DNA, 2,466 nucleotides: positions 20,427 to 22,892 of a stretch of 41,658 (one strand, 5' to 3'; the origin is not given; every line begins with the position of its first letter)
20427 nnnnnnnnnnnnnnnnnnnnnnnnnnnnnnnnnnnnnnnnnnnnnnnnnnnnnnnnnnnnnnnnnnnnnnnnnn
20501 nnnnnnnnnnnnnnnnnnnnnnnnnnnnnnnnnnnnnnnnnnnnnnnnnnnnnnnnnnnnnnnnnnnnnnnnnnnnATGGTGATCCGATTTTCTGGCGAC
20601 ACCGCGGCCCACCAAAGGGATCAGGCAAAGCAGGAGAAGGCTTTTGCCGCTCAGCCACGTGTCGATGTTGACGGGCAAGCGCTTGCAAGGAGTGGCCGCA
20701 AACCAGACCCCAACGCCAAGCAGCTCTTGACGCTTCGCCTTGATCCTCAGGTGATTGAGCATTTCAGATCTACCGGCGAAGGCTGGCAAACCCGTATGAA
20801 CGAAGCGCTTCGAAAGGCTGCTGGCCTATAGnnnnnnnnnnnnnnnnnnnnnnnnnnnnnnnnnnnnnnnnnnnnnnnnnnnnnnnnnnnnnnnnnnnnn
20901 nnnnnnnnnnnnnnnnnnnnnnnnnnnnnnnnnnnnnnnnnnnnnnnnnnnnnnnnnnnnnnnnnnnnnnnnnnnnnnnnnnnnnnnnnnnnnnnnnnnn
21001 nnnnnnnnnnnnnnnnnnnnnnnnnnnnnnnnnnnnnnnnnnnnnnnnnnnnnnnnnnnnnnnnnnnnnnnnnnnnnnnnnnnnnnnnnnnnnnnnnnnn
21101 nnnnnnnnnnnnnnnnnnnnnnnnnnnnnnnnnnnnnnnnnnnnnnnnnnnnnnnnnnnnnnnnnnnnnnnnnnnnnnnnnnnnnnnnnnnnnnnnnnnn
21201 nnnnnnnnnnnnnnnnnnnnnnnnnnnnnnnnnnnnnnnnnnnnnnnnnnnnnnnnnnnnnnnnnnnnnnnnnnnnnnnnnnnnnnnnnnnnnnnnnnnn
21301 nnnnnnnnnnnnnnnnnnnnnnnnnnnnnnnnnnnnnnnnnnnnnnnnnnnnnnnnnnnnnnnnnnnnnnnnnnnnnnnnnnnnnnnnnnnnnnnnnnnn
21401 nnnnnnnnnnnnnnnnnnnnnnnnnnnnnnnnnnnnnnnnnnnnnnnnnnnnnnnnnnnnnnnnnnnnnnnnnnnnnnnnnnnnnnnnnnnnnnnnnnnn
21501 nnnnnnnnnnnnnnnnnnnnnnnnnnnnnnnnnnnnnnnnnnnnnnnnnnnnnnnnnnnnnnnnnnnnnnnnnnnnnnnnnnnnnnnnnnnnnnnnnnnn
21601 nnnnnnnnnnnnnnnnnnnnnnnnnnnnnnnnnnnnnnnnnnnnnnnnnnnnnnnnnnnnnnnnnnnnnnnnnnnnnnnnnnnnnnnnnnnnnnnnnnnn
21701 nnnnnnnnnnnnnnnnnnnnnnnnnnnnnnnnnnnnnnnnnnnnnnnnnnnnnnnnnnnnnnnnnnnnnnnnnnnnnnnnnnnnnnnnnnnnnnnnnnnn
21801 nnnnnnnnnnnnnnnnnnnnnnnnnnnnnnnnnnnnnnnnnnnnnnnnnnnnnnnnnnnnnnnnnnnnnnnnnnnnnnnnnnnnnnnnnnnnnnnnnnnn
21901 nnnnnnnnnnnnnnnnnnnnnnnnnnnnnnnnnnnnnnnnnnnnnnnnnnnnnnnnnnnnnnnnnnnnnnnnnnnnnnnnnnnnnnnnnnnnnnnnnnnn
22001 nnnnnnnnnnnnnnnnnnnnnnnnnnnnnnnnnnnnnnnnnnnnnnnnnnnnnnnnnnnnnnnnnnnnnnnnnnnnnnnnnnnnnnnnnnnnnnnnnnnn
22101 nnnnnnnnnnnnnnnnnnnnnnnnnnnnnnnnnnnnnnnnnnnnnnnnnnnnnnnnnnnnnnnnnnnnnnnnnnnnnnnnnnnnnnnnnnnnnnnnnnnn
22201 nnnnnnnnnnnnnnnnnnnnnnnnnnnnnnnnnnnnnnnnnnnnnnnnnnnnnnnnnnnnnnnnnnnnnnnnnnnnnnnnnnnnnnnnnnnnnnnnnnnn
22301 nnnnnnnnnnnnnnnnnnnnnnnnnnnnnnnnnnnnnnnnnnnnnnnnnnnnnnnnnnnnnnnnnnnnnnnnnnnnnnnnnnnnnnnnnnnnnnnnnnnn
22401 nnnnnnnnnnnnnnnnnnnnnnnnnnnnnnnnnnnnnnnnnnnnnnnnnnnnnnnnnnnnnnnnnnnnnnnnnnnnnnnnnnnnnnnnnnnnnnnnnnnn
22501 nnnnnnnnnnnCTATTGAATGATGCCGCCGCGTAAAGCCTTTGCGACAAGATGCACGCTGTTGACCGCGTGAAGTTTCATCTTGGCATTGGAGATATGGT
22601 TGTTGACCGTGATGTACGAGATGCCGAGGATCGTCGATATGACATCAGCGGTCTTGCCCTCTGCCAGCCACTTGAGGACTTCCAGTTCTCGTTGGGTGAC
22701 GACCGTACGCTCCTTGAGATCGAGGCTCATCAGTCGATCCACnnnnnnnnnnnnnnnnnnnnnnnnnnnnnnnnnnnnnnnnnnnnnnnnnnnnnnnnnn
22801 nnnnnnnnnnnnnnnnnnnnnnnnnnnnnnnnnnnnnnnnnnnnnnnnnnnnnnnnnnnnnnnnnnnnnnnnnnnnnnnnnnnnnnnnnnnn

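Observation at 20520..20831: Orphan BrnA-type antitoxin cassette, with its own promoter and operator-like repeats, inserted antisense between the late leader genes and terS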

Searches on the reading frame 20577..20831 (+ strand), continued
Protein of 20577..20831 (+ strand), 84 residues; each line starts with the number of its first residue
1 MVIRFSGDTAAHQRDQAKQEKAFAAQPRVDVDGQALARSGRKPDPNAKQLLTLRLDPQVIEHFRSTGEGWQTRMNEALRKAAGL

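Call 20: find_related_loci(query=A1, collection=genome_contigs, flank=4000)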
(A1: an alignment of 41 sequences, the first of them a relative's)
Query A1 (84 aa) in genome_contigs; peptide patterns used: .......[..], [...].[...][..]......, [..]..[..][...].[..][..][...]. (x = any residue, [..] = any of these).
600 stretches matched a pattern (row limit reached: there are more); 555 encode a relative of the query (tblastn E <= 1e-3); the best 80 are kept; 80 distinct loci.
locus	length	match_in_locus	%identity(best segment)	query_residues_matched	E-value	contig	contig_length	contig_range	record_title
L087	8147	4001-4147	92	36-84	6e-27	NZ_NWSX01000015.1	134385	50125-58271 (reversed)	Rhizobium sp. J15 Scaffold14_1, whole genome shotgun sequence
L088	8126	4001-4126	74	40-81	7e-18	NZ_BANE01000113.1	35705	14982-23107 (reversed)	Novacetimonas hansenii JCM 7643, whole genome shotgun sequence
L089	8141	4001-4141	68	38-84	2e-17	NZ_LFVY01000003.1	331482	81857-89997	Nitratireductor soli strain ZZ-1 scaffold3, whole genome shotgun sequence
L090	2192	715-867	65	33-84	2e-17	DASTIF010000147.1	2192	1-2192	MAG TPA_asm: Sphingomicrobium sp. isolate SMAG_U899 k141_280042, whole genome shotgun sequence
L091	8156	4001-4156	62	33-84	2e-17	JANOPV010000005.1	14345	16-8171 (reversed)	MAG: Sphingomonas sp. isolate VAR_4_metabat_422_sub VAR_4_k141_449374, whole genome shotgun sequence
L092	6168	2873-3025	63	33-84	4e-17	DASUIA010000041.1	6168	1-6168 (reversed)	MAG TPA_asm: Bradyrhizobium sp. isolate SMAG_U1448 k141_322663, whole genome shotgun sequence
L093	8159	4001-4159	58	32-84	6e-17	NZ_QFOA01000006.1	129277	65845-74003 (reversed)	MAG: Sphingobium sp. isolate S2_012_000_R2_84 S2_012_000_R2_scaffold_116, whole genome shotgun sequence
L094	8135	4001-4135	67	40-84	1e-16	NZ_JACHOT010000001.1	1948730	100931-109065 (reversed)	Aminobacter niigataensis strain DSM 7050 Ga0373207_01, whole genome shotgun sequence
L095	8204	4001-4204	51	18-84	3e-16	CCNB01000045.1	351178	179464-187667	Mesorhizobium plurifarium genome assembly Mesorhizobium plurifarium STM8773 genome assembly, contig MPLDJ20_Contig_8, wh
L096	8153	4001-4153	60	33-84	5e-16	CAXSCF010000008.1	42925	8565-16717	MAG: uncultured Sphingomicrobium sp. isolate private_X16_metawrap_bin.4 genome assembly, contig: private_X16_metawrap_bi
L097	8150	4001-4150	58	34-83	3e-15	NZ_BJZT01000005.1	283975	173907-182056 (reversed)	Methylobacterium haplocladii strain NBRC 107714 sequence005, whole genome shotgun sequence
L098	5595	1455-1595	60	33-80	8e-15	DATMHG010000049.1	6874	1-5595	MAG TPA_asm: Sphingomicrobium sp. isolate SMAG_U13509 k141_34518, whole genome shotgun sequence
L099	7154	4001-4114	71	47-84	9e-15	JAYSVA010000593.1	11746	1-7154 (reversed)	MAG: Hyphomicrobiaceae bacterium isolate GFS_12695 GFS_12695_592, whole genome shotgun sequence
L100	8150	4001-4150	54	30-79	1e-14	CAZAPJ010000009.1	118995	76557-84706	MAG TPA_asm: uncultured Hydrogenophaga sp. isolate binchicken_co179_40 genome assembly, contig: NODE_722_length_118995_c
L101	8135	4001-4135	64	40-84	1e-14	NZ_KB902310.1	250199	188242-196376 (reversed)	Wenxinia marina DSM 24838 A37WDRAFT_scaffold_4.5, whole genome shotgun sequence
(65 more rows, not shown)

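Call 28: search_solved_structures(query=A1, max_evalue=1, show_alignments=2)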
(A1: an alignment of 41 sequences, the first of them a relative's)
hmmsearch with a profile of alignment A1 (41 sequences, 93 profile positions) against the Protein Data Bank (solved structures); distinct sequences matched with E-value up to 1: 0.
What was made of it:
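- Tried and rejected: No hit at E<=1 (call 28).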

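Call 43: search_protein_families(library=padloc, proteins=[window:20577-20831:+], max_evalue=0.01)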
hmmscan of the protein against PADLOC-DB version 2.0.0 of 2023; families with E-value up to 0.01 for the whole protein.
window:20577-20831:+ (84 aa): 0 families

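Call 46: predict_structure(alignment_id=A3)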
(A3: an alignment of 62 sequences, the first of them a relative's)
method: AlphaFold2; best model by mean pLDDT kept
length: 84 residues; sequences in the alignment: 62
mean_pLDDT: 66.8   pTM: 0.24
mean pLDDT of the five models: 66.8, 66.3, 62.7, 62.6, 62.0
residues with pLDDT >= 90: 0; 70-90: 37; 50-70: 45; < 50: 2
segments of 3 or more residues with pLDDT < 50: none
pLDDT, mean of each block of 10 residues (from residue 1): 56 73 65 56 64 66 71 81 73
secondary structure, 60 per line:
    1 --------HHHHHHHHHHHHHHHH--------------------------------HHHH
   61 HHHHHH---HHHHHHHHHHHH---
elements in order: H9-24 H57-66 H70-81
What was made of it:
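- On BrnA antitoxin family (Pfam PF14384 / DUF4415): The AF2 monomer gives helices at 57-66 and 70-81, but the strand does not form without the dimer partner and pLDDT is only 67 (call 46).
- Helices are predicted at residues 57-66 and 70-81 (call 46). The structure model has low confidence (pLDDT 67; call 46).
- Tried and rejected: The AF2 monomer has pLDDT 67 and pTM 0.24 (call 46).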

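Call 50: fold_search(model_id=the predicted structure, library=pdb)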
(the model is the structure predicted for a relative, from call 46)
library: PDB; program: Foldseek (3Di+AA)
matches with E <= 10: 2; with E <= 0.001: 0
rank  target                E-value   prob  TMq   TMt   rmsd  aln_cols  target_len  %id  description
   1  8fkp_SA               5.0e+00  0.03  0.24  0.09  16.1        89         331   22  Human nucleolar pre-60S ribosomal subunit (State A1) (released 2023-07-12)
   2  7sqc_8A               5.4e+00  0.02  0.19  0.08  14.1        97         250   18  Ciliary C1 central pair apparatus isolated from Chlamydomonas reinhardtii (released 2022-04-13)
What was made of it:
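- On BrnA antitoxin family (Pfam PF14384 / DUF4415): There is no PDB relative by sequence or by fold (calls 28, 50).
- Tried and rejected: Foldseek against PDB gave nothing meaningful (call 50).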

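Call 56: find_encoding_contigs(protein=P0058, flank=10000, max_places=2)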
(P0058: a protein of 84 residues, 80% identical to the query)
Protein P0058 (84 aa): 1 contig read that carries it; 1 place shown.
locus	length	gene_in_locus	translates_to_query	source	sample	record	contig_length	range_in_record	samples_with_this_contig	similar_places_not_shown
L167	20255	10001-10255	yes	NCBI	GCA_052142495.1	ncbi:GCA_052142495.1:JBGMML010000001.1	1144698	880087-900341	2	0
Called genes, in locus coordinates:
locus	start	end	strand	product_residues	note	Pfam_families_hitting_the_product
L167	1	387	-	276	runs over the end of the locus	-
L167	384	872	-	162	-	-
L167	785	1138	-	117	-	-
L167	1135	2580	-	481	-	-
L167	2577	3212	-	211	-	PF24175:SU10_adaptor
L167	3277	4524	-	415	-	PF11651:P22_CoatProtein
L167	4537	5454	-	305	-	-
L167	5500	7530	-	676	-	PF16510:P22_portal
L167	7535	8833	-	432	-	PF04466:Terminase_3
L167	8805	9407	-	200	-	PF03592:Terminase_2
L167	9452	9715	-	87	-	-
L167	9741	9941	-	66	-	-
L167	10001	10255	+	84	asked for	PF14384:BrnA_antitoxin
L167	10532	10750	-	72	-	-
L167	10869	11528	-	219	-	-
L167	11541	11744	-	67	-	PF00196:GerE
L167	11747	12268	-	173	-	PF08299:Bac_DnaA_C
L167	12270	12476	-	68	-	-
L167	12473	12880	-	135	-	-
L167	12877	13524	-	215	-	PF05063:MT-A70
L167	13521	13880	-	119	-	-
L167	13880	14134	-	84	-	-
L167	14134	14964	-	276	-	PF00145:DNA_methylase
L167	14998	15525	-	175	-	PF13392:HNH_3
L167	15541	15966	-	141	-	-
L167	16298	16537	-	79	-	-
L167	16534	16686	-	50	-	-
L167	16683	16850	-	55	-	-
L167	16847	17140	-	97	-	-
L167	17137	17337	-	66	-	-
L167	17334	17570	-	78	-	-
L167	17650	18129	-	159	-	PF10544:T5orf172 (weak), PF14549:P22_Cro (weak), PF15943:YdaS_toxin (weak)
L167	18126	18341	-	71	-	PF13560:HTH_31 (weak), PF01381:HTH_3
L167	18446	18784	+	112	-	PF13560:HTH_31, PF01381:HTH_3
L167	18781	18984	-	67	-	-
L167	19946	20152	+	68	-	-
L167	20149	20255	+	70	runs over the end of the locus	-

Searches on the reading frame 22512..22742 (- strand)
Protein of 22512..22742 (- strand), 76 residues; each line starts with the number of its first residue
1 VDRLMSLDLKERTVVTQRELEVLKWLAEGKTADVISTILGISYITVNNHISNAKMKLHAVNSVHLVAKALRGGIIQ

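Call 69: search_protein_families(library=pfam, proteins=[window:22512-22742:-], max_evalue=0.001)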
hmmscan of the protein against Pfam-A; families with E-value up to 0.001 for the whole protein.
window:22512-22742:- (76 aa): 5 families
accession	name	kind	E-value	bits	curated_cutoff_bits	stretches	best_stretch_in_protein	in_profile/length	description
PF00196.25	GerE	-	1.4e-16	60.3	23.5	1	15-68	3-56/57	Bacterial regulatory proteins, luxR family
PF08281.18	Sigma70_r4_2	-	9.4e-06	25.6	25.7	1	27-57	24-54/54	Sigma-70, region 4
PF13384.12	HTH_23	-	7.7e-05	22.8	24.6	1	17-51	5-39/50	Homeodomain-like domain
PF04967.18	HTH_10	-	0.00064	19.9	23.1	0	31-57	25-51/53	HTH DNA binding domain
PF04545.22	Sigma70_r4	-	0.00094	19.1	24.1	0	4-57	2-48/50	Sigma-70, region 4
